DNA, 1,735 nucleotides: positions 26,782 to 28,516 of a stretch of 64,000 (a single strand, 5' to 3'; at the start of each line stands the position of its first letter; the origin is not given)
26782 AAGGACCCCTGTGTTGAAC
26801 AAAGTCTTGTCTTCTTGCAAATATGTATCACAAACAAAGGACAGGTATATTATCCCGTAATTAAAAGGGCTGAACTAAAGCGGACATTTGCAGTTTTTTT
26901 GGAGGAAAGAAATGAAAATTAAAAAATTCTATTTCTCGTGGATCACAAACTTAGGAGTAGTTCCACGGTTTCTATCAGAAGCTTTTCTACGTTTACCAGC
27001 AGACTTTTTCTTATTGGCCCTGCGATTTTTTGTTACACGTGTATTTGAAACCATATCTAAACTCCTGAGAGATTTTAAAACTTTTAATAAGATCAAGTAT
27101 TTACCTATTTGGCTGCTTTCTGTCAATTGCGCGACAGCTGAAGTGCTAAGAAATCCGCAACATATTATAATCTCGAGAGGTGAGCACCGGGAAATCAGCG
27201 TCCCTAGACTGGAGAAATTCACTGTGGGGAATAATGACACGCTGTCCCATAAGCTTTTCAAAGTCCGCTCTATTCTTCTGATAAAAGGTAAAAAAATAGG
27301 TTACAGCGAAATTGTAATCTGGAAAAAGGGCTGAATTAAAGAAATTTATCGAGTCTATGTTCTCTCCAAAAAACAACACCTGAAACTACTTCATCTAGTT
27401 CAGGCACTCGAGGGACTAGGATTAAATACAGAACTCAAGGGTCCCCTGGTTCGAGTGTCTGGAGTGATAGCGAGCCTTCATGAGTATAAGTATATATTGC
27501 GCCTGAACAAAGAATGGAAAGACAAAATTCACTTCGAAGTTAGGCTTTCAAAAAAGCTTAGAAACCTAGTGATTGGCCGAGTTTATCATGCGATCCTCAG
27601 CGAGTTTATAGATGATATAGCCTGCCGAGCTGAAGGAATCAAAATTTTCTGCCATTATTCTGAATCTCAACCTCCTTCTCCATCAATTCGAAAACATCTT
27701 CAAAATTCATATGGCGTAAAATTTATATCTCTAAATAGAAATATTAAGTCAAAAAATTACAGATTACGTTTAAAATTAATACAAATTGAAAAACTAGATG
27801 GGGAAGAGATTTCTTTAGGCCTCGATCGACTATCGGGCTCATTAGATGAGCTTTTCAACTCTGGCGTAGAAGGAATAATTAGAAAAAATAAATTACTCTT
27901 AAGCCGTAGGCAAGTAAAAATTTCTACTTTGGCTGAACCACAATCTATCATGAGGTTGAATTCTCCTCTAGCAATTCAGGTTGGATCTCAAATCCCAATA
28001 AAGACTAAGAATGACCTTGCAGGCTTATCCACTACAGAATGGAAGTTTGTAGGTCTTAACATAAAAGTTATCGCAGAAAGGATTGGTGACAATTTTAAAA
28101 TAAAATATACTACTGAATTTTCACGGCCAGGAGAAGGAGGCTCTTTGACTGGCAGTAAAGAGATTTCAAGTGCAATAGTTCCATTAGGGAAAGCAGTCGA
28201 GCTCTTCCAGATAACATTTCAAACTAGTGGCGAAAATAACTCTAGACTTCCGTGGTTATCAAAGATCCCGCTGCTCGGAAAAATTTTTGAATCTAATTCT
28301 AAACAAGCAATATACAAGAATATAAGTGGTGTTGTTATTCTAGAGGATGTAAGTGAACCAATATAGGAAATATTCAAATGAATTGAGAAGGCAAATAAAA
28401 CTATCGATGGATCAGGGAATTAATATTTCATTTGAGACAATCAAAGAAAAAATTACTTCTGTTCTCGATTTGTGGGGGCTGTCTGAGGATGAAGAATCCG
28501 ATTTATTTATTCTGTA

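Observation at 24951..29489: Compact AT-rich Flp/Tad-like pilus operon with family-less members and missing core components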

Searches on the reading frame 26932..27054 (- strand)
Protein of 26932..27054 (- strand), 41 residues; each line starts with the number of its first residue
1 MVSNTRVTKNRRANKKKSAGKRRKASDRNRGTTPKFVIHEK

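Call 74: search_protein_families(library=ncbifam, alignment_id=A8, max_evalue=1)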
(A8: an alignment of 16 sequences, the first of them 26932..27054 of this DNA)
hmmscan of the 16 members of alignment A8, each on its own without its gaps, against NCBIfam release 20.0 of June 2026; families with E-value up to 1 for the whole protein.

A. member 1, window:26932-27054:- (41 aa): 0 families

B. families by the number of members that match (of 16 scanned): 0 families

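Call 75: search_solved_structures(query=A8, max_evalue=10, show_alignments=3)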
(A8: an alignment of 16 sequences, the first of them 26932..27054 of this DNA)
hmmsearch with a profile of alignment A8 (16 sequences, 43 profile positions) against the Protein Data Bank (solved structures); distinct sequences matched with E-value up to 10: 1.
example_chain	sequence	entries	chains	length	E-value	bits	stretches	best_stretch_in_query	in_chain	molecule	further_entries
9bji_A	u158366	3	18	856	2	11.8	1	10-27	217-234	Nuclear valosin-containing protein-like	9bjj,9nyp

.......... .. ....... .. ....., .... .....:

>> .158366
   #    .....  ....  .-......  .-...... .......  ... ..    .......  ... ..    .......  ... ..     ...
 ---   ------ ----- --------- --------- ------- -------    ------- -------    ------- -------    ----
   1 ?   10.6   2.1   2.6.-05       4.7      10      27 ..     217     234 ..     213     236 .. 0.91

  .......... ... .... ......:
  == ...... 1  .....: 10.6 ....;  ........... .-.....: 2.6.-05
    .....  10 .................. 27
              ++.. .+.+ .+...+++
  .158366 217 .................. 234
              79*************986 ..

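Call 76: list_cluster_members(proteins=[window:26932-27054:-, L170:4544-4678:-, L002:8517-8642:-, L009:8307-8435:-, window:25005-25184:+, window:25187-25480:+, window:25916-26176:+, window:26590-26919:+, L168:4547-4675:-, L087:5408-5542:-])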
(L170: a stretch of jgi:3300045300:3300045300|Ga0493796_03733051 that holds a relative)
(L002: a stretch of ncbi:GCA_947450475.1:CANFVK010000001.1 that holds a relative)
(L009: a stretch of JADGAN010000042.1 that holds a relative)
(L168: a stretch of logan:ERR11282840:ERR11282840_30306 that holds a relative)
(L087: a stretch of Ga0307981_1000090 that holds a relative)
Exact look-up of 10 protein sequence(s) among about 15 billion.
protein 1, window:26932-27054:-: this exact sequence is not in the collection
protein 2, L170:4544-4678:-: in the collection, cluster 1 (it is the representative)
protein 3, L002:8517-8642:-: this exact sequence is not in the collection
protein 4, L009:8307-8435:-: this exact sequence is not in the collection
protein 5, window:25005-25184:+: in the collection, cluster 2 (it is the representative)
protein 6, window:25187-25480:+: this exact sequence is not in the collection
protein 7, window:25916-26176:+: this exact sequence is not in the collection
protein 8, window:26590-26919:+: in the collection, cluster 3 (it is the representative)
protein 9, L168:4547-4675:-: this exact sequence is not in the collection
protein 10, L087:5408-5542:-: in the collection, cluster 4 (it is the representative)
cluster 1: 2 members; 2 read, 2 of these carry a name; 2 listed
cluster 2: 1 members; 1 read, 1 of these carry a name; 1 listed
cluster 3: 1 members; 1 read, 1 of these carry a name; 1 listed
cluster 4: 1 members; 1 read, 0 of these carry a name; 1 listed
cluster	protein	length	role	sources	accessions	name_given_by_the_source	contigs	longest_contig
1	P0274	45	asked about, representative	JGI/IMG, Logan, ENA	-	hypothetical protein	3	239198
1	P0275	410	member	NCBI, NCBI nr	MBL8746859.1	MAG: hypothetical protein JNK58_10945 [Phycisphaerae bacterium] | hypothetical protein [Phycisphaerae bacterium]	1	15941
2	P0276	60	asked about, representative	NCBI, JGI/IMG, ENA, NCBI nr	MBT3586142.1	MAG: hypothetical protein HN509_14645 [Halobacteriovoraceae bacterium] | hypothetical protein | hypothetical protein [Halobacteriovoraceae bacterium]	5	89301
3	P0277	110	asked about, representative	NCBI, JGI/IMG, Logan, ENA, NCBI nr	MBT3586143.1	MAG: hypothetical protein HN509_14650 [Halobacteriovoraceae bacterium] | hypothetical protein | hypothetical protein [Halobacteriovoraceae bacterium]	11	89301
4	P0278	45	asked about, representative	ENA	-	-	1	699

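Call 96: search_protein_families(library=pfam, alignment_id=A8, max_evalue=1)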
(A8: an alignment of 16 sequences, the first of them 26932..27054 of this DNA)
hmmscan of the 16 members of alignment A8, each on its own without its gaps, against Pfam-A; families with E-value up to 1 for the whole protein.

A. member 1, window:26932-27054:- (41 aa): 0 families

B. families by the number of members that match (of 16 scanned): 2 families
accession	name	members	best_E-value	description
PF16500.10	Cyclin_N2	2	0.077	Cyclin-A N-terminal APC/C binding region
PF03228.19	Adeno_VII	1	0.092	Adenoviral core protein VII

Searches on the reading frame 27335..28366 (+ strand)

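Call 3: search_protein_families(library=pfam, max_evalue=1, proteins=[window:27455-28366:+])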
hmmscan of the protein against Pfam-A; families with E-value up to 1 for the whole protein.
window:27455-28366:+ (303 aa): 1 family
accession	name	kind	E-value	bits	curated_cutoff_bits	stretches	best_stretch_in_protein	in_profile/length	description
PF00263.26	Secretin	-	1.4e-09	38.3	27.5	1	155-285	7-154/169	Bacterial type II and III secretion system protein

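Call 7: search_protein_families(library=ncbifam, max_evalue=1, proteins=[window:27335-28363:+])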
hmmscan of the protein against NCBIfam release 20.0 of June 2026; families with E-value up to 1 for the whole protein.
window:27335-28363:+ (343 aa): 8 families
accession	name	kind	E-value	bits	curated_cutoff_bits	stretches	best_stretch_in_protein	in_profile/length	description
TIGR02517.1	type_II_gspD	equivalog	9.2e-07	27.7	351.35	1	161-325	393-576/600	type II secretion system secretin GspD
NF010083.0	PRK13568.1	equivalog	5.7e-05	22.1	554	1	195-326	264-404/419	DNA uptake porin HofQ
TIGR02516.1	type_III_yscC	equivalog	7.5e-05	21.5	238.45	1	279-325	401-447/463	type III secretion system outer membrane ring subunit SctC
TIGR02515.1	IV_pilus_PilQ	subfamily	0.00074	18.6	284.35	1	192-324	270-412/428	type IV pilus secretin PilQ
TIGR02519.1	pilus_MshL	equivalog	0.0095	15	250.2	1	297-325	248-276/290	pilus (MSHA type) biogenesis protein MshL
NF011873.0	PRK15346.1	equivalog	0.059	12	524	1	279-325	434-480/499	EscC/YscC/HrcC family type III secretion system outer membrane ring protein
NF007851.2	PRK10560.1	exception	0.079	11.7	598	1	192-325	253-395/412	DNA uptake porin HofQ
NF042912.1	Amuc_1098_fam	equivalog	0.28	9.1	750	1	299-330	756-787/805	Amuc_1098 family type IV pilus outer membrane protein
